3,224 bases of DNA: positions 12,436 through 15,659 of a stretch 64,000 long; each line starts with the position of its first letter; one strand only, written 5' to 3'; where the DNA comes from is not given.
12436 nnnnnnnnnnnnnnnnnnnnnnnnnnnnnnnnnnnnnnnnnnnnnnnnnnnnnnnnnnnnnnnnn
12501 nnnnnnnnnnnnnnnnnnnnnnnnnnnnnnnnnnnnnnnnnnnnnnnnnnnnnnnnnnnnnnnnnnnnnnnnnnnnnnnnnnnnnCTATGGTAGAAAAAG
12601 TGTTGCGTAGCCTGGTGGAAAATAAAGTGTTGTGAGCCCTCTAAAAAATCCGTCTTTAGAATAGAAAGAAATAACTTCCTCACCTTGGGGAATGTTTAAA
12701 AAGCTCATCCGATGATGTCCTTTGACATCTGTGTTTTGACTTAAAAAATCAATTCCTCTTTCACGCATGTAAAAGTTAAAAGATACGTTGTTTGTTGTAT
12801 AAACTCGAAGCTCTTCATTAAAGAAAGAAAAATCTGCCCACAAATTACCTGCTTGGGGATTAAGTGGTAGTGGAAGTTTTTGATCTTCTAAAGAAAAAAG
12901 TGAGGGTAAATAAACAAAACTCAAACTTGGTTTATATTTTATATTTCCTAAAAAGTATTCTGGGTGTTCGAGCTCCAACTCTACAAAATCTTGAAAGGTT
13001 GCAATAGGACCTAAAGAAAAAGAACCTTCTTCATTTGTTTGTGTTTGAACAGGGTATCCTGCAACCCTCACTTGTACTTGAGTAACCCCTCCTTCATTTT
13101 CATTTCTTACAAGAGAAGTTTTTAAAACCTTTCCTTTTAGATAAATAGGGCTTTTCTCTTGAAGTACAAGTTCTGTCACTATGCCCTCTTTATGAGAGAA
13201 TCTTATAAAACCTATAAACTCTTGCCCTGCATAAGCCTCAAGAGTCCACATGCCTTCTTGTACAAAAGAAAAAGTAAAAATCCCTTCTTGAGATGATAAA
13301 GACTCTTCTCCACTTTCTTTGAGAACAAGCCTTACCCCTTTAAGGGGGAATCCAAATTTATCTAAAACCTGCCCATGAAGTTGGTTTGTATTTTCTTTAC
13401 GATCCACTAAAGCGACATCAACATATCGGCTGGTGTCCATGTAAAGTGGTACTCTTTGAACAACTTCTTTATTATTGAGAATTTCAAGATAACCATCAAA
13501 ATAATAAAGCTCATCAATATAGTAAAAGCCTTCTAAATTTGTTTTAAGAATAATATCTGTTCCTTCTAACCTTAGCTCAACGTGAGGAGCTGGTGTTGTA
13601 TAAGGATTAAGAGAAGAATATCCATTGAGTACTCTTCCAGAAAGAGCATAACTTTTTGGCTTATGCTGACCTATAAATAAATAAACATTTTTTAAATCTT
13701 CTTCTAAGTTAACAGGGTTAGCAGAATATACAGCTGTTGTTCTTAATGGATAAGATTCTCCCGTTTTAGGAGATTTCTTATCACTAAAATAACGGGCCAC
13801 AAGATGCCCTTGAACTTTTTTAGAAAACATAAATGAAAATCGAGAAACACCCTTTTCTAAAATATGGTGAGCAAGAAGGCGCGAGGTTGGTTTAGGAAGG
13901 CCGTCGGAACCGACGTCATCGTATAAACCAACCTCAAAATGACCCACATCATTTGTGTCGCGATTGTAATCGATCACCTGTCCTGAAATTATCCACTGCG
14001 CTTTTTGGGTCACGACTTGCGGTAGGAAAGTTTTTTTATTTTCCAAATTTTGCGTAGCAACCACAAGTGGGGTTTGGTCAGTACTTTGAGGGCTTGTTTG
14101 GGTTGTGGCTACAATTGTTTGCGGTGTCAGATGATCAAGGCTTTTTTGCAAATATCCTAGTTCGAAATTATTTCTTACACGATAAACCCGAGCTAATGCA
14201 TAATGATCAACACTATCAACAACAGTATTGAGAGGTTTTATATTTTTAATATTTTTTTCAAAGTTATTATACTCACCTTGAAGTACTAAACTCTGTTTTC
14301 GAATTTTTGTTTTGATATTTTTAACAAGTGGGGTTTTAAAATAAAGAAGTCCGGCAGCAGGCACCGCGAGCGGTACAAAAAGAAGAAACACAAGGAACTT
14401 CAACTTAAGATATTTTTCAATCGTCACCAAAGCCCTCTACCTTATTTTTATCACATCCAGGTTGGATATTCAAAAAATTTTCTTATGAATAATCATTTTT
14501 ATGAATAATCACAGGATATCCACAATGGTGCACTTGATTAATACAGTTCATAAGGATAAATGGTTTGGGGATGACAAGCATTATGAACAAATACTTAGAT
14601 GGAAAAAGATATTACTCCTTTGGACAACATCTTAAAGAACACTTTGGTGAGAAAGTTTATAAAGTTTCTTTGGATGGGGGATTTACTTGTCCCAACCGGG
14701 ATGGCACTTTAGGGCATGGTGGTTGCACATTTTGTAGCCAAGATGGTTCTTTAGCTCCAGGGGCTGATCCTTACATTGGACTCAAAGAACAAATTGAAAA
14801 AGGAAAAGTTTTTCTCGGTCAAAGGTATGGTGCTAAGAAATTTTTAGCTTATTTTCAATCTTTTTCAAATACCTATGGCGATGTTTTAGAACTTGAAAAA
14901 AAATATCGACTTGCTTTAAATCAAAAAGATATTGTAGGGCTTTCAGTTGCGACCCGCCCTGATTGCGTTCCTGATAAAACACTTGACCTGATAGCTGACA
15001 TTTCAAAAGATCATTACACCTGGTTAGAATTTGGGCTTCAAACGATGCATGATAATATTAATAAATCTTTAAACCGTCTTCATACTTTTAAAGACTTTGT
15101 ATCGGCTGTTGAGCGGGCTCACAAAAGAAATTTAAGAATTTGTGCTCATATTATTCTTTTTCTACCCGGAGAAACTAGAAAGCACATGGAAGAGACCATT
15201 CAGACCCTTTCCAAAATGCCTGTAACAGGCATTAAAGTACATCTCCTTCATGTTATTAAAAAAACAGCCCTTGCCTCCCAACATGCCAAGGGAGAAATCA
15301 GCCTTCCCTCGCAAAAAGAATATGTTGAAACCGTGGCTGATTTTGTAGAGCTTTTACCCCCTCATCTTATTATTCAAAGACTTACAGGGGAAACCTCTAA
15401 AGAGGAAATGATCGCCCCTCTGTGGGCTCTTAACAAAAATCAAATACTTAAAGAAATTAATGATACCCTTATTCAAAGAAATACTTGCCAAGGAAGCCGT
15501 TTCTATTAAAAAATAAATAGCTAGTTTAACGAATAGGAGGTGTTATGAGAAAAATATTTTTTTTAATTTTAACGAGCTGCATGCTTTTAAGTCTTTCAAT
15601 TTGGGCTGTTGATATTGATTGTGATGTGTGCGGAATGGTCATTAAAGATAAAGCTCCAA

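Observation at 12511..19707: Perfect 74-bp inverted repeats bracket a 7 kb block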

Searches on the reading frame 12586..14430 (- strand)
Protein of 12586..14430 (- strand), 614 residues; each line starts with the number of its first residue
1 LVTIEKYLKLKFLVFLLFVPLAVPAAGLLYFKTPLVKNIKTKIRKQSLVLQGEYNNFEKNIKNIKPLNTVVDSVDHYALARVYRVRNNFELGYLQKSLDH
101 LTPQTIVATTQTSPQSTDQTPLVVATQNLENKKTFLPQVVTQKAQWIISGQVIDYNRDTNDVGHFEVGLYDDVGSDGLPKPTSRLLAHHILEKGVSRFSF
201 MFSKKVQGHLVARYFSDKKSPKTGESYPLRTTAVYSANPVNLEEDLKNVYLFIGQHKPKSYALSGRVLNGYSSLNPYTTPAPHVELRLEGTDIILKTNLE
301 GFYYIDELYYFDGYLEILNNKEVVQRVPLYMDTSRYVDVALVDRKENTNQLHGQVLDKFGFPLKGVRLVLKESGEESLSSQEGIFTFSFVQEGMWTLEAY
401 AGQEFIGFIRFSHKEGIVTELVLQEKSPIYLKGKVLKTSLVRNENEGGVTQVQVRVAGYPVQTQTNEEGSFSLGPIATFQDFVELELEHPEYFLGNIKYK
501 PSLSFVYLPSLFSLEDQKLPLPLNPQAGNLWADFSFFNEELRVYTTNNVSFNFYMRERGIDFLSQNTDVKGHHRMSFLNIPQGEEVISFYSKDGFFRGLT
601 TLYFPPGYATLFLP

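Call 14: search_protein_families(library=pfam, proteins=[window:12586-14430:-])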
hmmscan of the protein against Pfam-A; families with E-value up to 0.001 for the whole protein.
window:12586-14430:- (614 aa): 2 families
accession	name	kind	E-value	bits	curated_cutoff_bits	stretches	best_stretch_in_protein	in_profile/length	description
PF13715.12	CarbopepD_reg_2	-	2.3e-08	34.4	32.2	0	352-398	2-49/88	CarboxypepD_reg-like domain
PF13620.12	CarboxypepD_reg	-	7.1e-08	33.1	32.3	0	351-401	2-56/82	Carboxypeptidase regulatory-like domain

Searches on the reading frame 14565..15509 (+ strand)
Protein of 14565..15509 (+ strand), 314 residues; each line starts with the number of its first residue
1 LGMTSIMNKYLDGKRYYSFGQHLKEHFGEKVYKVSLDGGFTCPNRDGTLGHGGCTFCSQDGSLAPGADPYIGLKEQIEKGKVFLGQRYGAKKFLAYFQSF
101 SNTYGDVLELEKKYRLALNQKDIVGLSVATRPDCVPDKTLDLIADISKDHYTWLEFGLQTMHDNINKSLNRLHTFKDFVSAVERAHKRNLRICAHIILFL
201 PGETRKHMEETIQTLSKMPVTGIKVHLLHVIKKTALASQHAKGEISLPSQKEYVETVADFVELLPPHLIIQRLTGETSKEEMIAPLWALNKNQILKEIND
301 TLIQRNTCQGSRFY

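Call 14: search_protein_families(library=pfam, proteins=[window:14565-15509:+])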
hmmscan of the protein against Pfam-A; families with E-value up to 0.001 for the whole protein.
window:14565-15509:+ (314 aa): 2 families
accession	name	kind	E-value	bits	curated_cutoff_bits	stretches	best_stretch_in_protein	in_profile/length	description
PF16199.10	Radical_SAM_C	-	3.9e-24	85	31.9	1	221-302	2-83/85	Radical_SAM C-terminal domain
PF04055.27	Radical_SAM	-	2.7e-19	70.4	29.5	1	52-214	9-165/166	Radical SAM superfamily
